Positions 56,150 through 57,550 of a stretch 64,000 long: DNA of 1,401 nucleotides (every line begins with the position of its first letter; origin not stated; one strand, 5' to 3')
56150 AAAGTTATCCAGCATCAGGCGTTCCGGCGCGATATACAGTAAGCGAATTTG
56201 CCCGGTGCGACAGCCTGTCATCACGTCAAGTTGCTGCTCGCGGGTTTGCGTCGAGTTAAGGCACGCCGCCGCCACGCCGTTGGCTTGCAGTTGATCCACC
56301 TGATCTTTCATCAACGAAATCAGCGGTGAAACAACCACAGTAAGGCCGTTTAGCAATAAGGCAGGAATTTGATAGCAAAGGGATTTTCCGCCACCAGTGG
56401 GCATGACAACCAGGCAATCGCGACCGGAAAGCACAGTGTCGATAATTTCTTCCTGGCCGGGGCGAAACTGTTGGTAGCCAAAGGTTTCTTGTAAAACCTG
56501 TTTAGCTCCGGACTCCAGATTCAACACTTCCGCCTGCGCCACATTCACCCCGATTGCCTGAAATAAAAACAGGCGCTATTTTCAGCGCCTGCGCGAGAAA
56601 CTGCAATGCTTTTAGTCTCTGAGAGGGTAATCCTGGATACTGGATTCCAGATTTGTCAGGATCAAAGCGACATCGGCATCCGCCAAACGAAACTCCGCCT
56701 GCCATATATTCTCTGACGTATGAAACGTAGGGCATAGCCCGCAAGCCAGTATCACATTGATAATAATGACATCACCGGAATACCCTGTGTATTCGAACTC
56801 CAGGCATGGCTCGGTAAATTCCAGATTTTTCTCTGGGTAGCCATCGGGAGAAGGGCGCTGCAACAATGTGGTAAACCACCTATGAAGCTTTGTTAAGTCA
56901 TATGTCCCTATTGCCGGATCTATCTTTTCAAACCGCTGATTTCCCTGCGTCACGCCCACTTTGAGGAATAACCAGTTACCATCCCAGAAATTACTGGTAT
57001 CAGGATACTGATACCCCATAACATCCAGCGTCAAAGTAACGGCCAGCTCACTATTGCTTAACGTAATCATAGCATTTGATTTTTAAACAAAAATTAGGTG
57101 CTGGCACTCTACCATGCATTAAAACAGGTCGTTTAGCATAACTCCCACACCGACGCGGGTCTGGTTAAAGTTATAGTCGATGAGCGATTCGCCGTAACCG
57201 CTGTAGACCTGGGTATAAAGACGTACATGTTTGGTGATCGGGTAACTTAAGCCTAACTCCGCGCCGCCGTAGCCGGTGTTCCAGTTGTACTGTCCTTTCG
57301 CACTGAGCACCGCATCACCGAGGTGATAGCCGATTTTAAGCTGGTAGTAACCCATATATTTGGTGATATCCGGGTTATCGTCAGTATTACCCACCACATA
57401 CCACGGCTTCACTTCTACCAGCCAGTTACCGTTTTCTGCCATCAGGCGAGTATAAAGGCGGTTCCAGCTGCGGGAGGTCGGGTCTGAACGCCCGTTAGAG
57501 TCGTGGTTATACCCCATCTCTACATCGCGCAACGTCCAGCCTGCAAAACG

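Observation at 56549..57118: Orphan 152-codon gene wedged between pldA and recQ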

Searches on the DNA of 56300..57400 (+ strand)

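Call 3: search_dna_similar(query=window:56400-57300:+, collection=ecoli_genomes, mode=near, max_rows=30, rows=spread)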
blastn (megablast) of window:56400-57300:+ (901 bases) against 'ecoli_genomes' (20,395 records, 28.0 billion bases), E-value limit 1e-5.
Records with a match: 5425; places in all: 5427; records where one place covers at least 80% of the query: 2.
Genomes with a match: 5425 of 5426; with a place that covers at least 80% of the query: 2. Places per genome that has any: lowest 1, median 1, highest 2. On chromosomes: 5426 places; on plasmids: 1.
Best place of each record, by identity: 95-99% 5365; 90-95% 60.
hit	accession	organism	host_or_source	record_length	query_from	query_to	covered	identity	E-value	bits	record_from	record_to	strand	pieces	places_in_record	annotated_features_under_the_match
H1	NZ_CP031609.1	Escherichia coli strain N3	Homo sapiens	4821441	1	901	100%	96.7%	0e+0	1498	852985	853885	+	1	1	WapI family immunity protein | pldA: phospholipase A | recQ: ATP-dependent DNA helicase RecQ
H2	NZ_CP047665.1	Escherichia coli strain LD26-1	feces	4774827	1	901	50%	96.0%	1e-126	741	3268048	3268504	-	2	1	pldA: phospholipase A | recQ: ATP-dependent DNA helicase RecQ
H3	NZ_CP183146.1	Escherichia coli strain 455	Homo sapiens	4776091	1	901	50%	96.0%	1e-126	741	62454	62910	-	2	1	pldA: phospholipase A | recQ: ATP-dependent DNA helicase RecQ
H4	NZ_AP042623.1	Escherichia coli strain OkiPb01704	bovine feces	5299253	1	901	50%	96.0%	6e-125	742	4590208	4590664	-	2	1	pldA: phospholipase A | recQ: ATP-dependent DNA helicase RecQ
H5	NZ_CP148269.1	Escherichia coli strain Z1323PEC0013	Dog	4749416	1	901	50%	95.8%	6e-125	736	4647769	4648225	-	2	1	pldA: phospholipase A | recQ: ATP-dependent DNA helicase RecQ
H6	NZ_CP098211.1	Escherichia coli strain Z0117EC0040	Canis lupus familiaris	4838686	1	901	50%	96.5%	1e-126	745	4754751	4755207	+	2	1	pldA: phospholipase A | recQ: ATP-dependent DNA helicase RecQ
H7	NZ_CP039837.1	Escherichia coli O55:H7 strain USDA5905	Food (meat)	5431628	1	901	50%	96.2%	1e-126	741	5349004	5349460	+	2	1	pldA: phospholipase A | recQ: ATP-dependent DNA helicase RecQ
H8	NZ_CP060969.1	Escherichia coli strain EC5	Homo sapiens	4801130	1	901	50%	96.2%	1e-126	741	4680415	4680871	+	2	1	pldA: phospholipase A | recQ: ATP-dependent DNA helicase RecQ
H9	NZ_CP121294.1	Escherichia coli O155:H21 strain NWU_1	North West province, South Africa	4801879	1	901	50%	96.2%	1e-126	741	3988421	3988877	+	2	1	pldA: phospholipase A | recQ: ATP-dependent DNA helicase RecQ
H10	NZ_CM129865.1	Escherichia coli strain PO06101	seawater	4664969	1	901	50%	96.2%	1e-126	741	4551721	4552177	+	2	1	pldA: phospholipase A | recQ: ATP-dependent DNA helicase RecQ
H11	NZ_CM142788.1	Escherichia coli strain GPEC1189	chicken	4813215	1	901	50%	96.2%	1e-126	741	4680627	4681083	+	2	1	pldA: phospholipase A | recQ: ATP-dependent DNA helicase RecQ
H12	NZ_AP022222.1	Escherichia coli strain WP8-S17-ESBL-12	-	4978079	1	901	50%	96.2%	6e-125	742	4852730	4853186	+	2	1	pldA: phospholipase A | recQ: ATP-dependent DNA helicase RecQ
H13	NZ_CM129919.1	Escherichia coli strain B19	sheep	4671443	1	901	50%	96.2%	6e-125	742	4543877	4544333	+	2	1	pldA: phospholipase A | recQ: ATP-dependent DNA helicase RecQ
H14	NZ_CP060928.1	Escherichia coli strain EC13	Homo sapiens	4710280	1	901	50%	95.6%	3e-123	730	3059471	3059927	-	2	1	pldA: phospholipase A | recQ: ATP-dependent DNA helicase RecQ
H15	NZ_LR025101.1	Escherichia coli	-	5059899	1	901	50%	95.6%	3e-123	730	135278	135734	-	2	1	pldA: phospholipase A | recQ: ATP-dependent DNA helicase RecQ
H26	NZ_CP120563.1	Escherichia coli strain H22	Homo sapiens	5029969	1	901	50%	96.4%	1e-121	737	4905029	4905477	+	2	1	pldA: phospholipase A | recQ: ATP-dependent DNA helicase RecQ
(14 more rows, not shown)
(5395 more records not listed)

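Call 7: get_annotated_region(hit=H1, flank=6000)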
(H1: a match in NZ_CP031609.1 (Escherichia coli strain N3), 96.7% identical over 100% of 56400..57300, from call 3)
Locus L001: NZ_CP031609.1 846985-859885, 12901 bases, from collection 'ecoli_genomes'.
description: Escherichia coli strain N3 chromosome, complete genome
organism: Escherichia coli strain N3 (NCBI taxid 562)
replicon: chromosome; assembly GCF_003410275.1
host: Homo sapiens; source: Rectal swab; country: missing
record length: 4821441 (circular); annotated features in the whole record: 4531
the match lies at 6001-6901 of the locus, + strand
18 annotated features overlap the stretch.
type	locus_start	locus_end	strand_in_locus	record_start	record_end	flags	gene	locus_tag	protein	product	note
CDS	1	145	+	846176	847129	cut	metR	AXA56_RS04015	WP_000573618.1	HTH-type transcriptional regulator MetR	-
CDS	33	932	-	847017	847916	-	bioP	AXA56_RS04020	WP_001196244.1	biotin transporter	-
CDS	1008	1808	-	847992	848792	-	yigL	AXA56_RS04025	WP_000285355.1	sugar/pyridoxal phosphate phosphatase YigL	-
CDS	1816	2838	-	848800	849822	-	pldB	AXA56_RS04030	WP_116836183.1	lysophospholipase L2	-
CDS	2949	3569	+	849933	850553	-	rhtB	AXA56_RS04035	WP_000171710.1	homoserine/homoserine lactone efflux protein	-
CDS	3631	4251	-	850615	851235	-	rhtC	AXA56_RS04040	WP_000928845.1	threonine export protein RhtC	-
CDS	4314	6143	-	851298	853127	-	recQ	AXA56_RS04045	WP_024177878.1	ATP-dependent DNA helicase RecQ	-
CDS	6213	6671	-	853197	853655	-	-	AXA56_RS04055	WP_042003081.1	WapI family immunity protein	-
CDS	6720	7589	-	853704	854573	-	pldA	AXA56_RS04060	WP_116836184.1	phospholipase A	-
CDS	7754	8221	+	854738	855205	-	yigI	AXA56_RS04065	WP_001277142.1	acyl-CoA thioesterase YigI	-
CDS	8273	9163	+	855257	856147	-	rarD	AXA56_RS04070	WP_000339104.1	EamA family transporter RarD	-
CDS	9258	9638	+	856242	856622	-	yigG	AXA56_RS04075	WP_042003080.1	protein YigG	-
CDS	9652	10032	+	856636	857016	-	yigF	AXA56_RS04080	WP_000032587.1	DUF2628 domain-containing protein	-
CDS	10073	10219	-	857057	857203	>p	-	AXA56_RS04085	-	CorA family divalent cation transporter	incomplete; partial in the middle of a contig; missing N-terminus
CDS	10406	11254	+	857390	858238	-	-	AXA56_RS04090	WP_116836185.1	YPO3983 family protein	-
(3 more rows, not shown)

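Call 8: search_dna_similar(query=window:56590-57100:+, collection=ecoli_genomes, mode=distant, max_rows=30)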
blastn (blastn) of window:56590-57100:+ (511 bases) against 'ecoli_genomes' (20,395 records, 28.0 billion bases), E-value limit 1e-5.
Records with a match: 5425; places in all: 5427; records where one place covers at least 80% of the query: 2.
Genomes with a match: 5425 of 5426; with a place that covers at least 80% of the query: 2. Places per genome that has any: lowest 1, median 1, highest 2. On chromosomes: 5426 places; on plasmids: 1.
Best place of each record, by identity: 95-99% 5384; 90-95% 4; 80-90% 37.
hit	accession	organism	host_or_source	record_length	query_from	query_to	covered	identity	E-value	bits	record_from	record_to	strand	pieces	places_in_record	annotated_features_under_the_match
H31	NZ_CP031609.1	Escherichia coli strain N3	Homo sapiens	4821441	1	511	100%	96.9%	0e+0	850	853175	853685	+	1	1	WapI family immunity protein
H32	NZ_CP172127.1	Escherichia coli strain GF43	chicken meat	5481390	1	511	100%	96.9%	0e+0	850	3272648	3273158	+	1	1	hypothetical protein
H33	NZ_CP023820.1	Escherichia coli strain 7/2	Homo sapiens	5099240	1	69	14%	98.6%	8e-24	121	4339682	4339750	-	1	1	none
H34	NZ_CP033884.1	Escherichia coli strain 50579417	Homo sapiens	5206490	1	69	14%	98.6%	8e-24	121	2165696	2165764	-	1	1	none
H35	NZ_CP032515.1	Escherichia coli strain 118UI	Homo sapiens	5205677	1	69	14%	98.6%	8e-24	121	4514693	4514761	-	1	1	none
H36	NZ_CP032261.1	Escherichia coli strain AR_0067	missing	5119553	1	69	14%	98.6%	8e-24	121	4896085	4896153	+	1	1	none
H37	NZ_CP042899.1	Escherichia coli strain CFSAN061763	missing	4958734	1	69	14%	98.6%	8e-24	121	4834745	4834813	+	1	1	none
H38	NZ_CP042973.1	Escherichia coli strain CFSAN061768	missing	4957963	1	69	14%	98.6%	8e-24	121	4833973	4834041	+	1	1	none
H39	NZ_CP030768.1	Escherichia coli strain 2017C-4173W12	missing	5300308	1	69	14%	98.6%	8e-24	121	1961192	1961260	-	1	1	none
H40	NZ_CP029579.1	Escherichia coli strain DA33137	Homo sapiens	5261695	1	69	14%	98.6%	8e-24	121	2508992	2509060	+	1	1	none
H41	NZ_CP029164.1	Escherichia coli strain 104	chicken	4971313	1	69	14%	98.6%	8e-24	121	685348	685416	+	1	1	none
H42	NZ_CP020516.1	Escherichia coli strain 222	Homo sapiens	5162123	1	69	14%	98.6%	8e-24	121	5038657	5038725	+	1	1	none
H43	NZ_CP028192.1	Escherichia coli strain CFSAN018748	tissue and/or biological fluid swine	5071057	1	69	14%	98.6%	8e-24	121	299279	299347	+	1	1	none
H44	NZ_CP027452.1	Escherichia coli strain 2014C-3338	Homo sapiens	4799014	1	69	14%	98.6%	8e-24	121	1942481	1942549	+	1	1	none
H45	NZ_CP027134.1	Escherichia coli strain AR_0372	missing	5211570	1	69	14%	98.6%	8e-24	121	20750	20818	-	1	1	none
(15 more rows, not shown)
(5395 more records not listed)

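Call 10: get_annotated_region(hit=H8, flank=300)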
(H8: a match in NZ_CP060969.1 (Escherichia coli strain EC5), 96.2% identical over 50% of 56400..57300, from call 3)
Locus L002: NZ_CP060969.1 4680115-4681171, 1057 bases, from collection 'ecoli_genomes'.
description: Escherichia coli strain EC5 chromosome, complete genome
organism: Escherichia coli strain EC5 (NCBI taxid 562)
replicon: chromosome; assembly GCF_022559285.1
host: Homo sapiens; source: wound; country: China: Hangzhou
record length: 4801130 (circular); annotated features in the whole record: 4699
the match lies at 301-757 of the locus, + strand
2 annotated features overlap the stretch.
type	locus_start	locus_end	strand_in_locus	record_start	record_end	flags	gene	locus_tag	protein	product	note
CDS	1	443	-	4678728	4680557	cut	recQ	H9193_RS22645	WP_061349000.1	ATP-dependent DNA helicase RecQ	-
CDS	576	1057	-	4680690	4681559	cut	pldA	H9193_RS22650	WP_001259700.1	phospholipase A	-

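Call 11: get_annotated_region(hit=H26, flank=300)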
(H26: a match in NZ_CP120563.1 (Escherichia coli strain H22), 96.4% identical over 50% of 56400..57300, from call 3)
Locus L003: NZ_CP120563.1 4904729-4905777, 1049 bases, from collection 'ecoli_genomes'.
description: Escherichia coli strain H22 chromosome, complete genome
organism: Escherichia coli strain H22 (NCBI taxid 562)
replicon: chromosome; assembly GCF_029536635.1
host: Homo sapiens; source: feces; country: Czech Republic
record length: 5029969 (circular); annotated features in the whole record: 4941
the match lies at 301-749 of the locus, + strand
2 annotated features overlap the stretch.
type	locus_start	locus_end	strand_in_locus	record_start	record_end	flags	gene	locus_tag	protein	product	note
CDS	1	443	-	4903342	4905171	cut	recQ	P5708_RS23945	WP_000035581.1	ATP-dependent DNA helicase RecQ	-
CDS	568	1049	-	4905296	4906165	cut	pldA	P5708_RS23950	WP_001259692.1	phospholipase A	-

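Call 12: get_annotated_region(hit=H32, flank=6000)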
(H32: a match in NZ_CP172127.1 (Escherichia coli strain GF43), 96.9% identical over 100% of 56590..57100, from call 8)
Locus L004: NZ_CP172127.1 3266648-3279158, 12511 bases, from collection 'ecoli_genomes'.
description: Escherichia coli strain GF43 chromosome, complete genome
organism: Escherichia coli strain GF43 (NCBI taxid 562)
replicon: chromosome; assembly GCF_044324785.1
host: -; source: chicken meat; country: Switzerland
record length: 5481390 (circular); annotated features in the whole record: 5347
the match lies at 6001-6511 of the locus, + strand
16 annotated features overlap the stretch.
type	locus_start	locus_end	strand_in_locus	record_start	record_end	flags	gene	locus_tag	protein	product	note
CDS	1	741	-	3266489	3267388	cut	bioP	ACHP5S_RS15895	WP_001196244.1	biotin transporter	-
CDS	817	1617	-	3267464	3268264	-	yigL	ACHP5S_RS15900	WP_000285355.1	sugar/pyridoxal phosphate phosphatase YigL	-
CDS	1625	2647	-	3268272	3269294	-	pldB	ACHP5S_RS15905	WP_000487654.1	lysophospholipase L2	-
CDS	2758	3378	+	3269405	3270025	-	rhtB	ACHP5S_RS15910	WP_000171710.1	homoserine/homoserine lactone efflux protein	-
CDS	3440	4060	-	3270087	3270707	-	rhtC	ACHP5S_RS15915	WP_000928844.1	threonine export protein RhtC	-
CDS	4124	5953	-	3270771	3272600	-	recQ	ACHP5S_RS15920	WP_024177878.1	ATP-dependent DNA helicase RecQ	-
CDS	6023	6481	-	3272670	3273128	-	-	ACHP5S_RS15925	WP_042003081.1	hypothetical protein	-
CDS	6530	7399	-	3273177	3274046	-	pldA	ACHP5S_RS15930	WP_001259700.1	phospholipase A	-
CDS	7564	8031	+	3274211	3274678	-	yigI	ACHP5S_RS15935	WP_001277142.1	acyl-CoA thioesterase YigI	-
CDS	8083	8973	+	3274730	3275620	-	rarD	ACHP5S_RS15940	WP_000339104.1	EamA family transporter RarD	-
CDS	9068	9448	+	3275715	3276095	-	yigG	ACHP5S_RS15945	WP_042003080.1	protein YigG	-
CDS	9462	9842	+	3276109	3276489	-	yigF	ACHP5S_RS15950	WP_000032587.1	DUF2628 domain-containing protein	-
CDS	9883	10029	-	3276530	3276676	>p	-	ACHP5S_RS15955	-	CorA family divalent cation transporter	incomplete; partial in the middle of a contig; missing N-terminus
CDS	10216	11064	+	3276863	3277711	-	-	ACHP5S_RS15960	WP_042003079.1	YPO3983 family protein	-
CDS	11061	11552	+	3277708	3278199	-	-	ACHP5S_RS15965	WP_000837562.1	DUF943 family protein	-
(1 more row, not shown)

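Call 45: search_dna_similar(query=L005:2731-3324:+, collection=ecoli_genomes, mode=distant, max_rows=15)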
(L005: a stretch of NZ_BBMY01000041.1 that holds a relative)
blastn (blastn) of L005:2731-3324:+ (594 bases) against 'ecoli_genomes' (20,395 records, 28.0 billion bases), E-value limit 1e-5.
Records with a match: 5425; places in all: 5427; records where one place covers at least 80% of the query: 0.
Genomes with a match: 5425 of 5426; with a place that covers at least 80% of the query: 0. Places per genome that has any: lowest 1, median 1, highest 2. On chromosomes: 5426 places; on plasmids: 1.
Best place of each record, by identity: 90-95% 55; 80-90% 5370.
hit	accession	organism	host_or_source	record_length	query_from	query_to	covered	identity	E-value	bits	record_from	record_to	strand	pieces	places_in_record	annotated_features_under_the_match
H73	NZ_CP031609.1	Escherichia coli strain N3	Homo sapiens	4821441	1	594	40%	92.9%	3e-42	356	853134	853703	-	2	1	WapI family immunity protein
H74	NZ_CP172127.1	Escherichia coli strain GF43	chicken meat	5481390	1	594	40%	92.9%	3e-42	356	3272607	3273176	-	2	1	hypothetical protein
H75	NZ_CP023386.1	Escherichia coli strain 1190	canine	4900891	485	594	19%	93.6%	7e-38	168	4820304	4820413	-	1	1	none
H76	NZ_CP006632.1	Escherichia coli PCN033 strain PCN033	-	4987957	485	594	19%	93.6%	7e-38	168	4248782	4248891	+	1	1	none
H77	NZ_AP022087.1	Escherichia coli strain WP4-S18-ESBL-07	-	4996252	485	594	19%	93.6%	7e-38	168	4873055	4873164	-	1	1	none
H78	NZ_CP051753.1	Escherichia coli strain SCU-102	Homo sapiens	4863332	485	594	19%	93.6%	7e-38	168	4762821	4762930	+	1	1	none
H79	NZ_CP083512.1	Escherichia coli strain elppa4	Homo sapiens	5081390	485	594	19%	93.6%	7e-38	168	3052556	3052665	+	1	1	none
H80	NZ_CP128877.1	Escherichia coli strain TUM14759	Homo sapiens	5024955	485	594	19%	93.6%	7e-38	168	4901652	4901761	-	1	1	none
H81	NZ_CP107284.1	Escherichia coli strain SW4848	Water from a lake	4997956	485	594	19%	93.6%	7e-38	168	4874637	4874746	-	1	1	none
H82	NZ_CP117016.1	Escherichia coli strain MLI121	Homo sapiens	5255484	485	594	19%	93.6%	7e-38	168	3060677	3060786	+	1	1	none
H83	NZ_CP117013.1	Escherichia coli strain MLI114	Homo sapiens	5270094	485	594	19%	93.6%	7e-38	168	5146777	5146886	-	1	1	none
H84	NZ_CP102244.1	Escherichia coli O7:H15 strain ST70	Homo sapiens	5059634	485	594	19%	93.6%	7e-38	168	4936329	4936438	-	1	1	none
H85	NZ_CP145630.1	Escherichia coli strain S1-SRL-01-C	Homo sapiens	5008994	485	594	19%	93.6%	7e-38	168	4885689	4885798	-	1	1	none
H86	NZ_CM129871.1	Escherichia coli strain PCP07014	seawater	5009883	485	594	19%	93.6%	7e-38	168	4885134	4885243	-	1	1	none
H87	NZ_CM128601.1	Escherichia coli strain E300010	Homo sapiens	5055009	485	594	19%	93.6%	7e-38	168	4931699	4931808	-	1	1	none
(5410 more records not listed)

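Call 71: search_rna_families(source=window, start=56300, end=57400, threshold=evalue, max_evalue=1)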
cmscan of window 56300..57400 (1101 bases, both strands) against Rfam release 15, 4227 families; matches with E-value up to 1: 2.
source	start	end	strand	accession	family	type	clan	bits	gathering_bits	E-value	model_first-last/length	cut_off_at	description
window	56960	57020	-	RF00810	mir-85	Gene; miRNA;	-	22.2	68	0.17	1-82/82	no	mir-85 microRNA precursor family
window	56395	56537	+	RF02209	WT1-AS_7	Gene; lncRNA;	-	16.6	50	0.077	139-294/294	no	WT1 antisense RNA conserved region 7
